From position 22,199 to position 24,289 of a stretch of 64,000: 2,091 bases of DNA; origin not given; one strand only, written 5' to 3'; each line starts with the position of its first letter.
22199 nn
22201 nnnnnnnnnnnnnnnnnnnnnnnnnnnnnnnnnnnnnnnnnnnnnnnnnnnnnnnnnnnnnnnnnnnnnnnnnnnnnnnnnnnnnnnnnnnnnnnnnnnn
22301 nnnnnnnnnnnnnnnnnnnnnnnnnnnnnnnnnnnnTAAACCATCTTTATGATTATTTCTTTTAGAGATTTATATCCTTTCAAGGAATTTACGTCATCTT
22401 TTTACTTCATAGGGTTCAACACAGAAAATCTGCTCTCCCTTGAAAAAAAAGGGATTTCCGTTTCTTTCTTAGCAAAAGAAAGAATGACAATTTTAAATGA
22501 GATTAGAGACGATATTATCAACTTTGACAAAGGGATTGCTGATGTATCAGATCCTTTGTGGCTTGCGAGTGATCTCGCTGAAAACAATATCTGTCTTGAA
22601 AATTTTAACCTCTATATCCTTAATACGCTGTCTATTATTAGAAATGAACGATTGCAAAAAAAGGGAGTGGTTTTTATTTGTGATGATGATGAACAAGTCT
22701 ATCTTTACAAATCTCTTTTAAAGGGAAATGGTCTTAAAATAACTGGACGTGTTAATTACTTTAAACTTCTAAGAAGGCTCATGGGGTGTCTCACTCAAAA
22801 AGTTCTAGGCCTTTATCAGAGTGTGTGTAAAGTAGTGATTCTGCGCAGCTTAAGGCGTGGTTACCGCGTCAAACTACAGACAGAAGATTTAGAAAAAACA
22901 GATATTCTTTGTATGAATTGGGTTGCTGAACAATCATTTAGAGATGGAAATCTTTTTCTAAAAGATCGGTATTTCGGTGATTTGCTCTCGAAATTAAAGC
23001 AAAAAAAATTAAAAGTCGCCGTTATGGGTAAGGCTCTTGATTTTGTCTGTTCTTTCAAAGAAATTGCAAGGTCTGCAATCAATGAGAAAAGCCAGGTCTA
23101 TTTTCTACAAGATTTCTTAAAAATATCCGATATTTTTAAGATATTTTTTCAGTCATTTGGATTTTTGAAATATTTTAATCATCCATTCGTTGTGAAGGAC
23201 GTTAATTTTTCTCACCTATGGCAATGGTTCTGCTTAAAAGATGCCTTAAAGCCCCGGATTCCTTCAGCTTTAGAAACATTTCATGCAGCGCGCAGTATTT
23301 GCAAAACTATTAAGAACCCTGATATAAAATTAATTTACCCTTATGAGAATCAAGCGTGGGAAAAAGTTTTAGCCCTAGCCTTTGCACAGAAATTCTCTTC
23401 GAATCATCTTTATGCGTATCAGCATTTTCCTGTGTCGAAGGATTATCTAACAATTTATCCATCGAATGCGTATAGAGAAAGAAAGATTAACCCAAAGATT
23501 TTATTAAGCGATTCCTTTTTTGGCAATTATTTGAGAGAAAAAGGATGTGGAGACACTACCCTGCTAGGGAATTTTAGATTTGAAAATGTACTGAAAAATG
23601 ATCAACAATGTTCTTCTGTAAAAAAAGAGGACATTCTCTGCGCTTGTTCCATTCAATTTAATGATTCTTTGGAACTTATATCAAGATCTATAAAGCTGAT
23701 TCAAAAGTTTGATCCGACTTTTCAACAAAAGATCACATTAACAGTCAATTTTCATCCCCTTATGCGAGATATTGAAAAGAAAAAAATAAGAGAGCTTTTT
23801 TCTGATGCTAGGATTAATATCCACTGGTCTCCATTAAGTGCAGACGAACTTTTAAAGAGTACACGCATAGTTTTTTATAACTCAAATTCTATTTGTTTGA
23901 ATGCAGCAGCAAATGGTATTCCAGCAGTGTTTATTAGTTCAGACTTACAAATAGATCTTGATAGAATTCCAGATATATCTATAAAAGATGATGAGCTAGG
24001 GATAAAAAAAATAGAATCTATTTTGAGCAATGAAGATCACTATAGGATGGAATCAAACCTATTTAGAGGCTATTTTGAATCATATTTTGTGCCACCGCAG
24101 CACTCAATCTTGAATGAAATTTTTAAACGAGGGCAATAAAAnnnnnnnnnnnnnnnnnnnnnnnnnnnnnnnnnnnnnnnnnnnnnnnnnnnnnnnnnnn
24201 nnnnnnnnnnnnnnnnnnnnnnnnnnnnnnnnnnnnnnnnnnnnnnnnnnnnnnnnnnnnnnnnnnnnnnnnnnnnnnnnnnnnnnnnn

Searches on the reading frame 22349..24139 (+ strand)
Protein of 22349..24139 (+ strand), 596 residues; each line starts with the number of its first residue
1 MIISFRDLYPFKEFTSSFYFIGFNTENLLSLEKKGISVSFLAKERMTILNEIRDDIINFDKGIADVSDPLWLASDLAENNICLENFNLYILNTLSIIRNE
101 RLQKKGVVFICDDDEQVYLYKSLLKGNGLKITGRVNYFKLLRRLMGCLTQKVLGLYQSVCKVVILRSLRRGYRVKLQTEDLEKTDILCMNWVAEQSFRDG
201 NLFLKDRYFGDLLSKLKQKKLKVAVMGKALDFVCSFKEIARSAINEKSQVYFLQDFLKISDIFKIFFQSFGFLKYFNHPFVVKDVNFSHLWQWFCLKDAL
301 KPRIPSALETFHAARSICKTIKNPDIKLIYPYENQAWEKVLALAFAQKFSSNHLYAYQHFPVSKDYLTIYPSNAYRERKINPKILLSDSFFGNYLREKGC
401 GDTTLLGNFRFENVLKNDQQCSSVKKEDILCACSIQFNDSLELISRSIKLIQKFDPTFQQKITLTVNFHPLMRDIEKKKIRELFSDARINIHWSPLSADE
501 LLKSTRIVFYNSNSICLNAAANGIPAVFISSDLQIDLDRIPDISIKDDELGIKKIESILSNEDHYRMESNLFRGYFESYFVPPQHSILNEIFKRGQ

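Call 7: search_protein_families(library=pfam, proteins=[window:22349-24139:+])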
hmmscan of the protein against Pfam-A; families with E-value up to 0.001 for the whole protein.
window:22349-24139:+ (596 aa): 0 families

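Call 27: search_protein_families(library=ncbifam, proteins=[window:22349-24139:+], max_evalue=0.00001)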
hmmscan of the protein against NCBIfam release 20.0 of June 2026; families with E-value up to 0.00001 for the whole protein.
window:22349-24139:+ (596 aa): 1 family
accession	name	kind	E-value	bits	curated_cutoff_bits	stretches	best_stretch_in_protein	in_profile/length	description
TIGR04326.1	O_ant_LIC13510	subfamily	2.8e-06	26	250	0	312-362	324-372/602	TIGR04326 family surface carbohydrate biosynthesis protein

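Call 67: search_protein_families(library=pfam, proteins=[window:22349-24139:+], max_evalue=0.1)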
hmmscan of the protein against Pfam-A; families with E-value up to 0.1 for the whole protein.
window:22349-24139:+ (596 aa): 1 family
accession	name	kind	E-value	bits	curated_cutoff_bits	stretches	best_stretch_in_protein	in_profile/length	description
PF16505.10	Emaravirus_P4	-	0.013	15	25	1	441-490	124-172/349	P4 movement protein of Emaravirus, and the 30K superfamily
